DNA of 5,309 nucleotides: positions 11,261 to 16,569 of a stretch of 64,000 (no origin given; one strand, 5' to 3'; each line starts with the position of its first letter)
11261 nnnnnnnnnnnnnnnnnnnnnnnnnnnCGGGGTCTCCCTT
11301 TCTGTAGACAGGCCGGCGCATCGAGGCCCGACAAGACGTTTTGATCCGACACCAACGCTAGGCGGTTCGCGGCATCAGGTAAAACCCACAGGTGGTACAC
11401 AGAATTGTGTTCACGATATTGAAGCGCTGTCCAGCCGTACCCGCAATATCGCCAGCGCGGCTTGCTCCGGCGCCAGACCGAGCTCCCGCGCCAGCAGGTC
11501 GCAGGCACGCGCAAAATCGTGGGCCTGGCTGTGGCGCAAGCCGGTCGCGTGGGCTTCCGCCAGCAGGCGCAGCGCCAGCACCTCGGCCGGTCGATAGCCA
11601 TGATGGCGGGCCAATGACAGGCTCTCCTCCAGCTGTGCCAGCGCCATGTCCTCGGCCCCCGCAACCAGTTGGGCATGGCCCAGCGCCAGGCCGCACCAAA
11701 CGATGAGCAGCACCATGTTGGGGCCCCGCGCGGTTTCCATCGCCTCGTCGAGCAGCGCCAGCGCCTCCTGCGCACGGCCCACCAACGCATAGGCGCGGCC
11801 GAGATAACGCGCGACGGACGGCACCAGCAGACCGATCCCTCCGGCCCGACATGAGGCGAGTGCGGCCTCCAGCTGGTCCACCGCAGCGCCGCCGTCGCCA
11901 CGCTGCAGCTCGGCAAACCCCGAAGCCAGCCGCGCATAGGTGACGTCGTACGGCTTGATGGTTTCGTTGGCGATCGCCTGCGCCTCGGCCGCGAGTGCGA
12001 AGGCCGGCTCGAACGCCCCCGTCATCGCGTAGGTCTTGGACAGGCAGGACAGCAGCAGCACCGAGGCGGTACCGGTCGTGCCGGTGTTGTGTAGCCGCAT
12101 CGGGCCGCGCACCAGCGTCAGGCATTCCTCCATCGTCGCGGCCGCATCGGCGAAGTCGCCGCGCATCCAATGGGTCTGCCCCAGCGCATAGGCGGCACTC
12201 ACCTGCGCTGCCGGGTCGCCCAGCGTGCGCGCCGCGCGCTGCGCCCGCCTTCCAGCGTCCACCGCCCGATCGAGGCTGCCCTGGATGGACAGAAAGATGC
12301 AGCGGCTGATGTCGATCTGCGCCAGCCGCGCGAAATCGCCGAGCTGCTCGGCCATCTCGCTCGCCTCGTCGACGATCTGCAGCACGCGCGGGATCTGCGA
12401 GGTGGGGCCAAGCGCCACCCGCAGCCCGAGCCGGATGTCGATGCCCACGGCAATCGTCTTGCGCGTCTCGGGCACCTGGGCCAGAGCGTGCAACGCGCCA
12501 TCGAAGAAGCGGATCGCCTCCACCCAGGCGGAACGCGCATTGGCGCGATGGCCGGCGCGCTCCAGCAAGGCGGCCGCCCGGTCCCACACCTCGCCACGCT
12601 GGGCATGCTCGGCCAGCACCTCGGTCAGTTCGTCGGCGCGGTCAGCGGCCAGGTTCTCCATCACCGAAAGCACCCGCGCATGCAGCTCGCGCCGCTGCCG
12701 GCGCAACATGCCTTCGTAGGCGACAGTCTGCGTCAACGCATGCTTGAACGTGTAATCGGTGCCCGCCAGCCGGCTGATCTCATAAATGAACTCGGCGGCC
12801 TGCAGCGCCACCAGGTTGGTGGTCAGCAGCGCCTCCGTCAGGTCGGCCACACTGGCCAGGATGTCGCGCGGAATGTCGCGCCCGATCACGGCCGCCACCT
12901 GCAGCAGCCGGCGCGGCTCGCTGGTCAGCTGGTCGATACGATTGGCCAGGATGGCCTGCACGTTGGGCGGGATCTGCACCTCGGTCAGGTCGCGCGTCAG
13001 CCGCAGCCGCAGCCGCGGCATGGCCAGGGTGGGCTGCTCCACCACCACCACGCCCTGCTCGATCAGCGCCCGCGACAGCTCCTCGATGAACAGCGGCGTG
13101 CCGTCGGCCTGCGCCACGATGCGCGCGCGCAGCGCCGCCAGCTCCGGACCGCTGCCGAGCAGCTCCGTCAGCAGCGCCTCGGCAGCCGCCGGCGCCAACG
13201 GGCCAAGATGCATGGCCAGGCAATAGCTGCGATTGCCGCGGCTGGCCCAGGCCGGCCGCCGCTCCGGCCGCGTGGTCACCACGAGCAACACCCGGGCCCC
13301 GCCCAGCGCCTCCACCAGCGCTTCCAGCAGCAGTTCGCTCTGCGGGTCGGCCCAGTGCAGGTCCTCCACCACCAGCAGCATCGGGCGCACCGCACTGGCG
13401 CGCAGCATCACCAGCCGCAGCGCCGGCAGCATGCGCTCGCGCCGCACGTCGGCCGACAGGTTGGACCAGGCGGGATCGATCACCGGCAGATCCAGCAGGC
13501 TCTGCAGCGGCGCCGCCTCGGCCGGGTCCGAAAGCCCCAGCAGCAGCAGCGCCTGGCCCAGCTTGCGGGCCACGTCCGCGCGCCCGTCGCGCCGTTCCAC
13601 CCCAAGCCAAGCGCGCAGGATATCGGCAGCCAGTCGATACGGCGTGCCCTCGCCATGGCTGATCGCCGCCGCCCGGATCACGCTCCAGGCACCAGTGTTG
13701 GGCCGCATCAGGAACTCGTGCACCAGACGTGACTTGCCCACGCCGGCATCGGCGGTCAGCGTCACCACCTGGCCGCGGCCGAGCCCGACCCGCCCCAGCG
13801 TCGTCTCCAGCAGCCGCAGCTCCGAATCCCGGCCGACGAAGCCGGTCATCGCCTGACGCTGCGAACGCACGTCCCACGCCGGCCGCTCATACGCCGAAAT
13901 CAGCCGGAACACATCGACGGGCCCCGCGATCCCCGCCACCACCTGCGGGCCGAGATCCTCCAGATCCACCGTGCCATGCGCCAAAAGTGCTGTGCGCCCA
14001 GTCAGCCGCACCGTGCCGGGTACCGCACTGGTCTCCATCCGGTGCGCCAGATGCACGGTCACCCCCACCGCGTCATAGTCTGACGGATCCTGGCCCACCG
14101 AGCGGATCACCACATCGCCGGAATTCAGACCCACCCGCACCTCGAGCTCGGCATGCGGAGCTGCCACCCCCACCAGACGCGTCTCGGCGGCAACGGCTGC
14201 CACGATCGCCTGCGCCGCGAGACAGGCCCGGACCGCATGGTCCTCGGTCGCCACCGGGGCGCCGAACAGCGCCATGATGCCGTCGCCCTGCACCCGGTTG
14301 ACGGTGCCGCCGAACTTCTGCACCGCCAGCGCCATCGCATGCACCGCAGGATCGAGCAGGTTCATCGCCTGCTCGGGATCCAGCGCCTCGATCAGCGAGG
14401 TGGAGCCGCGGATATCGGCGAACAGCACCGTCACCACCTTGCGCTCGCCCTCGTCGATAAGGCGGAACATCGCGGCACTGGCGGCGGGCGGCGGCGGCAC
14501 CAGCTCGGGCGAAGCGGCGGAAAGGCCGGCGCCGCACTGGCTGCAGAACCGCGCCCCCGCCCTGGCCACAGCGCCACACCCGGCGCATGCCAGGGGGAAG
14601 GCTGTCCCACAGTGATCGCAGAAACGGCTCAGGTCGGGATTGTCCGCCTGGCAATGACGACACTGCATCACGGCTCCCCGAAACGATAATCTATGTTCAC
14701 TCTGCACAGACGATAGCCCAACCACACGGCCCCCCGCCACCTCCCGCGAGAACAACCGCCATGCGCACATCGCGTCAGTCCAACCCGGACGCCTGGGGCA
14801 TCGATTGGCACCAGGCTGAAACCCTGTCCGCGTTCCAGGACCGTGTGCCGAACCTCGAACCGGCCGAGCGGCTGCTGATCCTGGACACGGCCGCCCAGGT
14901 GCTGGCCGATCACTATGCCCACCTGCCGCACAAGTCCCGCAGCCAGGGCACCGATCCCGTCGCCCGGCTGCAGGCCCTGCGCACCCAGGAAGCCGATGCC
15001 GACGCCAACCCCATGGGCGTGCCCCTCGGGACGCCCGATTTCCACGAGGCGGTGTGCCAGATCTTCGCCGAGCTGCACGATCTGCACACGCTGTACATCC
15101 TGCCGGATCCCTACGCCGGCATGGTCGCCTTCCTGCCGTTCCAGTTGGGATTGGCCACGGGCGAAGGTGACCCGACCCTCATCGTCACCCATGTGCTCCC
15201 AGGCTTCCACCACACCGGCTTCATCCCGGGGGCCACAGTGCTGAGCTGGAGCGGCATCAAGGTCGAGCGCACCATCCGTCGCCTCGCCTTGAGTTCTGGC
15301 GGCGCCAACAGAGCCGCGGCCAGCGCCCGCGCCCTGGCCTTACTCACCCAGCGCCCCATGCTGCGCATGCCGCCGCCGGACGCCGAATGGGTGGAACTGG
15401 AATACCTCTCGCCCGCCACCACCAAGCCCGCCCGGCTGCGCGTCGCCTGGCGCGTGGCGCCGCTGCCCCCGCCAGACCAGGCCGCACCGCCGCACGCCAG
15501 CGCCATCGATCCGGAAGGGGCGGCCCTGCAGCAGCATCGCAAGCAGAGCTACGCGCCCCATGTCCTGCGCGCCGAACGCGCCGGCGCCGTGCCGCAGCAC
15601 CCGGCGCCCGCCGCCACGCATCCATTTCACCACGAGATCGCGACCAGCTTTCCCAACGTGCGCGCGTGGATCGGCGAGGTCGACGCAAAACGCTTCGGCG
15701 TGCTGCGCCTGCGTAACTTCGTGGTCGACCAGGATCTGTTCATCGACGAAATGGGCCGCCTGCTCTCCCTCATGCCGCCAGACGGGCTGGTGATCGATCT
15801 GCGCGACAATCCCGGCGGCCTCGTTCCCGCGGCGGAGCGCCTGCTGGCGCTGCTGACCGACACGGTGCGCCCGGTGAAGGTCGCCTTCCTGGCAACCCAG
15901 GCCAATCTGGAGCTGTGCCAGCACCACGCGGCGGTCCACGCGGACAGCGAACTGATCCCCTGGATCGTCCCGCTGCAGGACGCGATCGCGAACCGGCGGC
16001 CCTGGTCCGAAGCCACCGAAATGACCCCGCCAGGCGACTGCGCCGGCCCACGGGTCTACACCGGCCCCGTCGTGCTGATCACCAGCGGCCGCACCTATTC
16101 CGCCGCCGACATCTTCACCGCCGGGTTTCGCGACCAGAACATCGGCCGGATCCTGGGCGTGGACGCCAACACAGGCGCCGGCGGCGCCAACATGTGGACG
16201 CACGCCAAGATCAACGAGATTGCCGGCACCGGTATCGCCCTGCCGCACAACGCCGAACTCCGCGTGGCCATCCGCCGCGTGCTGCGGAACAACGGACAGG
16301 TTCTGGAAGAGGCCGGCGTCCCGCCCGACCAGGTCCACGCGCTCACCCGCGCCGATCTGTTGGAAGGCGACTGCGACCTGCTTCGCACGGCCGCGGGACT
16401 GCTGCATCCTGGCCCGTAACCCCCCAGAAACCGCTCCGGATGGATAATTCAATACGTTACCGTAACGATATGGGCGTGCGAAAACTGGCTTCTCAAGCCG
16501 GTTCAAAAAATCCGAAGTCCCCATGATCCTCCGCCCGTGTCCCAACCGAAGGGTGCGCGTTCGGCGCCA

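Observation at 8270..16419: RiPP-like cassette linked to cyclic-nucleotide signalling: NHLP-clan peptide, B12-type radical SAM and Crp-family regulator, flanked by a cyclase-STAND protein and an S41 peptidase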

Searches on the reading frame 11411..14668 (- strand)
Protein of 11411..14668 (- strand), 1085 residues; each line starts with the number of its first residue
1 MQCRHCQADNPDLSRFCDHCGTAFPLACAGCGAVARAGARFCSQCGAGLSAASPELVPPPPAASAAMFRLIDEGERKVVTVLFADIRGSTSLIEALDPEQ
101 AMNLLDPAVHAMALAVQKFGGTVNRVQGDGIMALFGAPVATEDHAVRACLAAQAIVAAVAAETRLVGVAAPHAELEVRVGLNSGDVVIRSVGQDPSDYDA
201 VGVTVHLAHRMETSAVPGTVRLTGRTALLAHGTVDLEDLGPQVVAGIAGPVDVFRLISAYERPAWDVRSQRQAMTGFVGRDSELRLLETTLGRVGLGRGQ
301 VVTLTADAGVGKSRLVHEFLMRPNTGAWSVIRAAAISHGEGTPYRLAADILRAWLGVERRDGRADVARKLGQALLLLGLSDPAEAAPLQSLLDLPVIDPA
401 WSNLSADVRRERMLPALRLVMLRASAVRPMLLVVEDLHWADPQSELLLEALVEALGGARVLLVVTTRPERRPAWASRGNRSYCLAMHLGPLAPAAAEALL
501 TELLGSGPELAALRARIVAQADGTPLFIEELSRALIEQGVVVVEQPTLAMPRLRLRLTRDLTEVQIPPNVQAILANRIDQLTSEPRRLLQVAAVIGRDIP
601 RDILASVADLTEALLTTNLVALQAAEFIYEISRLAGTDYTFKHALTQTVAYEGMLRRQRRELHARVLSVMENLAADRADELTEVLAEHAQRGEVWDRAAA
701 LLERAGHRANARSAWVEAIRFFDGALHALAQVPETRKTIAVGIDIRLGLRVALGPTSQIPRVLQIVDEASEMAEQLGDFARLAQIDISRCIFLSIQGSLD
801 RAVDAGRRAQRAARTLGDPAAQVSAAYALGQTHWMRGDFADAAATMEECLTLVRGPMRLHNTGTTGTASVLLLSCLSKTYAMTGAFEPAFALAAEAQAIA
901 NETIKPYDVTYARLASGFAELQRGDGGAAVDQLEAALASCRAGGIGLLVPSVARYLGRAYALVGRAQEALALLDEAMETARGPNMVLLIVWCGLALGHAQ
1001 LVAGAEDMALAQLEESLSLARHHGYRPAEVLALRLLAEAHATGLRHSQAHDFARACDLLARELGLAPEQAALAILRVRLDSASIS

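Call 3: search_protein_families(library=ncbifam, proteins=[window:11411-14668:-], max_evalue=0.01)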
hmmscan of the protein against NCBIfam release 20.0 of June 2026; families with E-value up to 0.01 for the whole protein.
window:11411-14668:- (1085 aa): 4 families
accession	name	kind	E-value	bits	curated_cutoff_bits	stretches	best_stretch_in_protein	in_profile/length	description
TIGR03903.1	TOMM_kin_cyc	equivalog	1.4e-76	258.4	705.75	1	61-1069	270-1251/1267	TOMM system kinase/cyclase fusion protein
NF058673.1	LipAdnlyCyLipJMY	equivalog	1e-11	44.2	800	1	73-225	290-417/449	bifunctional lipase/adenylate cyclase LipJ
NF011149.0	PRK14559.1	equivalog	5.2e-07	28.8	374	1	2-52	3-54/642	serine/threonine phosphatase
NF045510.1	4Cys_prefix_kin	domain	0.0095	16.2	24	0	5-22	6-24/26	4-Cys prefix domain-containing protein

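Call 4: search_protein_families(library=pfam, proteins=[window:11411-14668:-], max_evalue=0.01)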
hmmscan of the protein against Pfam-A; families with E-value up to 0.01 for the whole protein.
window:11411-14668:- (1085 aa): 13 families
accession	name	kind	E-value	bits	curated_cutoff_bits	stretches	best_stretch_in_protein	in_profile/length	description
PF00211.25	Guanylate_cyc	-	5.3e-22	78.7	21.9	1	77-246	7-172/183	Adenylate and Guanylate cyclase catalytic domain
PF13191.12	AAA_16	-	4e-20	73.4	32.6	1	277-463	2-167/167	AAA ATPase domain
PF12773.13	DZR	-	1e-09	38.8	27.3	1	3-46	1-45/45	Double zinc ribbon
PF13424.12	TPR_12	-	5.1e-09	36.6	30.1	2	787-852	7-74/77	Tetratricopeptide repeat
PF13240.11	Zn_Ribbon_1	-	1e-07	31.9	25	2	3-23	2-22/23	zinc-ribbon domain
PF17874.7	TPR_MalT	-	3.1e-05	23.9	45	1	728-1025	27-315/336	MalT-like TPR region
PF13176.12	TPR_7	-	0.00023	21.4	27.9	0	956-983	5-32/36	Tetratricopeptide repeat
PF13401.12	AAA_22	-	0.00047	20.9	27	1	299-407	5-65/130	AAA domain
PF07721.20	TPR_4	-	0.0013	19.5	27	1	824-848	2-26/26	Tetratricopeptide repeat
PF13248.11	Zn_ribbon_3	-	0.0039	17.1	27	0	28-49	5-26/26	zinc-ribbon domain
PF24463.1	DUF7577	-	0.0058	16.6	28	0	27-49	4-26/27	Domain of unknown function (DUF7577)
PF07719.23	TPR_2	-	0.0085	16.6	27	0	825-852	3-30/34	Tetratricopeptide repeat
PF13374.12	TPR_10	-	0.009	16.5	27.5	0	955-981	7-33/42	Tetratricopeptide repeat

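Call 50: search_protein_families(library=padloc, proteins=[window:11411-14668:-], max_evalue=0.001)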
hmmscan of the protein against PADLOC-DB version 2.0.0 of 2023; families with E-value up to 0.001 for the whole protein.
window:11411-14668:- (1085 aa): 10 families
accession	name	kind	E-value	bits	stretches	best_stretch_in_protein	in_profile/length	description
PDLC02370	PycC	-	4.7e-16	57.1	1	75-185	78-189/340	-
PDLC00734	PycC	-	4.2e-14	50.4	1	75-223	186-337/374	Pycsar cyclase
PDLC00767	PycC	-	7.1e-14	49.9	1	71-157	85-171/337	Pycsar cyclase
PDLC02367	PycC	-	2.1e-13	48.2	1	79-213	44-175/226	-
PDLC00764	PycC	-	2.4e-10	37.9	1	72-184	88-203/449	Pycsar cyclase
PDLC00766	PycC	-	9.9e-10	36.2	1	71-192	36-156/232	Pycsar cyclase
PDLC00761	PycC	-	2.1e-09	34.8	1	81-182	108-210/438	Pycsar cyclase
PDLC00765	PycC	-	3.9e-09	34.1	1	81-223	260-405/477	Pycsar cyclase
PDLC02369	PycC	-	7e-09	33.6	1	79-197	47-156/248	-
PDLC00763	PycC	-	0.00014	19.4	1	78-195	54-165/268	Pycsar cyclase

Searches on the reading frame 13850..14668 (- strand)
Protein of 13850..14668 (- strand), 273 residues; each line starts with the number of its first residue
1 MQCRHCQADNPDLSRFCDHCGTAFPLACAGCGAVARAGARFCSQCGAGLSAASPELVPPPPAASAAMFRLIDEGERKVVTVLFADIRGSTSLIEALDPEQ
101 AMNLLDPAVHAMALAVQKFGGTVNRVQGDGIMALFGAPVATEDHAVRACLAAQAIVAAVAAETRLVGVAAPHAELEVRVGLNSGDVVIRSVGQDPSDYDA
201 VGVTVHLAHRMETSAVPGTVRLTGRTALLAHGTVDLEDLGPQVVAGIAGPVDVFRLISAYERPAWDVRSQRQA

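Call 51: search_solved_structures(query=window:13850-14668:-, max_evalue=0.0001, show_alignments=3)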
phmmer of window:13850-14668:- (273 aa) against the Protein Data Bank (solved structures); distinct sequences matched with E-value up to 0.0001: 41.
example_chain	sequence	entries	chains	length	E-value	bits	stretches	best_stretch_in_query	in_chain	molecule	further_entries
2w01_A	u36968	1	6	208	1.5e-24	90.3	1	74-253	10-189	ADENYLATE CYCLASE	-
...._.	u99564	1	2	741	1.4e-23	87.1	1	74-251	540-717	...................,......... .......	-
3r5g_A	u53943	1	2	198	9.6e-23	84.4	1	73-259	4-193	CyaB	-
1wc1_A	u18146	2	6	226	5.1e-15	59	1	74-227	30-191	ADENYLATE CYCLASE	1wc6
1wc0_A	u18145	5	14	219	7.2e-15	58.6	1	75-227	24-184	ADENYLATE CYCLASE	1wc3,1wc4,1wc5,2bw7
8buz_A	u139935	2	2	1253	1.4e-14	57.6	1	78-237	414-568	Adenylate cyclase type 8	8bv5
8sl3_A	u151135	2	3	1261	1.1e-13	54.6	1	68-237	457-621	Adenylate cyclase type 5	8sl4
6aoa_A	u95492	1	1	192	6.4e-12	48.9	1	75-226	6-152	Bacterio-rhodopsin/guanylyl cyclase 1 fusion protein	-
5oyh_A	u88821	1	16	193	4.6e-11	46.1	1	75-237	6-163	Nucleotide cyclase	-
1ybt_A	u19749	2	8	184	1.2e-10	44.7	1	74-249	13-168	hydrolase, alpha/beta hydrolase fold family | lipJ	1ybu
6ao9_A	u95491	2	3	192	1.8e-10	44.1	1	75-226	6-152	Bacterio-rhodopsin/guanylyl cyclase 1 fusion protein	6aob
5o5k_A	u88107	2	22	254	6.2e-10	42.4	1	76-222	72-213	Adenylate cyclase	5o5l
6sir_A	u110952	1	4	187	1.2e-09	41.4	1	75-236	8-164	Nucleotide cyclase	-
8jsf_A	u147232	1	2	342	1.1e-08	38.2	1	71-185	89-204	cytidylate cyclase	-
4p2m_A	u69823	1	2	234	1.4e-08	38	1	78-222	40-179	Adenylate cyclase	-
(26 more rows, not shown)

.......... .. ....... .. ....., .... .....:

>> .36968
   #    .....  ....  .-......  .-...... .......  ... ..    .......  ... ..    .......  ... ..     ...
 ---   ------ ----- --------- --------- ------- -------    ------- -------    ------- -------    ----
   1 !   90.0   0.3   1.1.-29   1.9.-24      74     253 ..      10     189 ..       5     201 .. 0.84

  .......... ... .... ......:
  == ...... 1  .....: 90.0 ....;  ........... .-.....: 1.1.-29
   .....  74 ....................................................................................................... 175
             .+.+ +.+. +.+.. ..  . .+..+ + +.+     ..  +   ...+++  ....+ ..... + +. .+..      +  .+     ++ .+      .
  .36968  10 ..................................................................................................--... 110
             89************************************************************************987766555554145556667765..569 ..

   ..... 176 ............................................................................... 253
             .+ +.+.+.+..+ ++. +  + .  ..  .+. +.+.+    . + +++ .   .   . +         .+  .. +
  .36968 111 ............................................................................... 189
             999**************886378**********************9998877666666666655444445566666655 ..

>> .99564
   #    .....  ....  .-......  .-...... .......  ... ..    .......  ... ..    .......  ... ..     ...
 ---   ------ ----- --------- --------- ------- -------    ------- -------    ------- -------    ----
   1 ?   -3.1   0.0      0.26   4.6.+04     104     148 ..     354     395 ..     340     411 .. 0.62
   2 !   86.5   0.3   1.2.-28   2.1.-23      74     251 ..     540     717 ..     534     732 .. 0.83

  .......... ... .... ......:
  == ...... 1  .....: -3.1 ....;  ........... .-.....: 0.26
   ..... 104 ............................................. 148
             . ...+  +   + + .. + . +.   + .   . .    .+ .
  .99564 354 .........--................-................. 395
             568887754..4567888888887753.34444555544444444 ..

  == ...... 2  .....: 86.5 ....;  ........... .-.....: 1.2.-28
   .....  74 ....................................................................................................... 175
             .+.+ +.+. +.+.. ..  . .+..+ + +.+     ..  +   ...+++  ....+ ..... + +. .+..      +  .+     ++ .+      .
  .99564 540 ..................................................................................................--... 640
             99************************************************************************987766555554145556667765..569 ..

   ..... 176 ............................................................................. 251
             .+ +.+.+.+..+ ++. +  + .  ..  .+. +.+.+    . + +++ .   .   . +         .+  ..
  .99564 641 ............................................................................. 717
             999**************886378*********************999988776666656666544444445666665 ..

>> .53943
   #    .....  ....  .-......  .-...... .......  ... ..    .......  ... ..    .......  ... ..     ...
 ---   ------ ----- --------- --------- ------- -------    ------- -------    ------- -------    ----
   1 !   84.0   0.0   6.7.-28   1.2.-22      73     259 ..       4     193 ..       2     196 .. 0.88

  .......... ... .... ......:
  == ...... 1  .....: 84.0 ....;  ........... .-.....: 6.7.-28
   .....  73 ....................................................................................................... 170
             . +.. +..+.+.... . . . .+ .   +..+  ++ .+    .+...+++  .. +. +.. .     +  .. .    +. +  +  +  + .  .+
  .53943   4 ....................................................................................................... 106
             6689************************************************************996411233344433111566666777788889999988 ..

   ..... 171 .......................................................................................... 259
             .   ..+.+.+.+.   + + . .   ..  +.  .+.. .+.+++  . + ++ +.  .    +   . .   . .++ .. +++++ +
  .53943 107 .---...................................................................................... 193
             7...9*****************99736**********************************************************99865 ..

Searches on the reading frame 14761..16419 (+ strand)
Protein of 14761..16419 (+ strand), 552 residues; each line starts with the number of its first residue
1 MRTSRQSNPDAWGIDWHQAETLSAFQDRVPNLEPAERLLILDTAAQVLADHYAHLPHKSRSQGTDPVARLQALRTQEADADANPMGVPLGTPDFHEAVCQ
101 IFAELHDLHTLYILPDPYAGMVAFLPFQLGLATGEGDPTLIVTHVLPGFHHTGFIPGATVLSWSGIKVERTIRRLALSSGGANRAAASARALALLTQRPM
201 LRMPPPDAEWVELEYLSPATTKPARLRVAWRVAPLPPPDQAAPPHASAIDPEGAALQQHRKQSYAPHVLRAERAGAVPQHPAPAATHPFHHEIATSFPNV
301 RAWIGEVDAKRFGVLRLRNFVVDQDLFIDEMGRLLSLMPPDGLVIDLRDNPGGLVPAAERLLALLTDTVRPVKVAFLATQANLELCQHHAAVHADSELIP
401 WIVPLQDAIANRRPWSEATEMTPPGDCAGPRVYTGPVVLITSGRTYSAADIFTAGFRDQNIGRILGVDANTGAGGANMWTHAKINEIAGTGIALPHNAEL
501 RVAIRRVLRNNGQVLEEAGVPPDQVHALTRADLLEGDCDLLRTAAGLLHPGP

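Call 3: search_protein_families(library=ncbifam, proteins=[window:14761-16419:+], max_evalue=0.01)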
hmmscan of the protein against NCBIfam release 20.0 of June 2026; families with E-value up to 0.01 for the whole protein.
window:14761-16419:+ (552 aa): 8 families
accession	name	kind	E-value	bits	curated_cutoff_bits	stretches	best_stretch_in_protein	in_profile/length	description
NF033424.1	chlamy_CPAF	equivalog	8.6e-18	64.2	250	2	433-536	455-548/564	protease-like activity factor CPAF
TIGR00225.1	prc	subfamily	2.6e-09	36.6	218.6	2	300-368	141-209/335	C-terminal processing peptidase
NF045589.1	Cterm_S41_CtpB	exception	1.1e-05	24.3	633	1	297-357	205-265/416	carboxyl-terminal processing protease CtpB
NF045591.1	Cterm_S41_CtpZ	exception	3.6e-05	22.7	525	0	308-357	210-259/403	carboxyl-terminal processing protease CtpZ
NF008388.1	PRK11186.1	exception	0.00027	19.4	825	0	302-368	347-413/663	carboxy terminal-processing peptidase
NF045590.1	Cterm_S41_CtpC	exception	0.00066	18.6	665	0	300-359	206-265/418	carboxyl-terminal processing protease CtpC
NF051464.1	tail_spec_CT441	exception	0.00077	18.3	700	0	429-480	437-488/645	tail-specific protease Tsp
TIGR03900.1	prc_long_Delta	hypoth_equivalog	0.0018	16.3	660.95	1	305-363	232-291/973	MXAN_5808 family serine peptidase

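Call 4: search_protein_families(library=pfam, proteins=[window:14761-16419:+], max_evalue=0.01)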
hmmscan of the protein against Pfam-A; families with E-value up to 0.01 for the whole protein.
window:14761-16419:+ (552 aa): 1 family
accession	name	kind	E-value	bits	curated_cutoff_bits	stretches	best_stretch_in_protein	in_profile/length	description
PF03572.23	Peptidase_S41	-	1e-19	71.1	24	1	312-524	2-163/165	Peptidase family S41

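Call 40: search_solved_structures(query=window:14761-16416:+, max_evalue=0.001, show_alignments=1)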
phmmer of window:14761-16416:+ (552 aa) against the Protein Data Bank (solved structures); distinct sequences matched with E-value up to 0.001: 0.

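Call 50: search_protein_families(library=padloc, proteins=[window:14761-16419:+], max_evalue=0.001)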
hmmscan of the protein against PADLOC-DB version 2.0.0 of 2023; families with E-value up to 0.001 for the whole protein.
window:14761-16419:+ (552 aa): 0 families
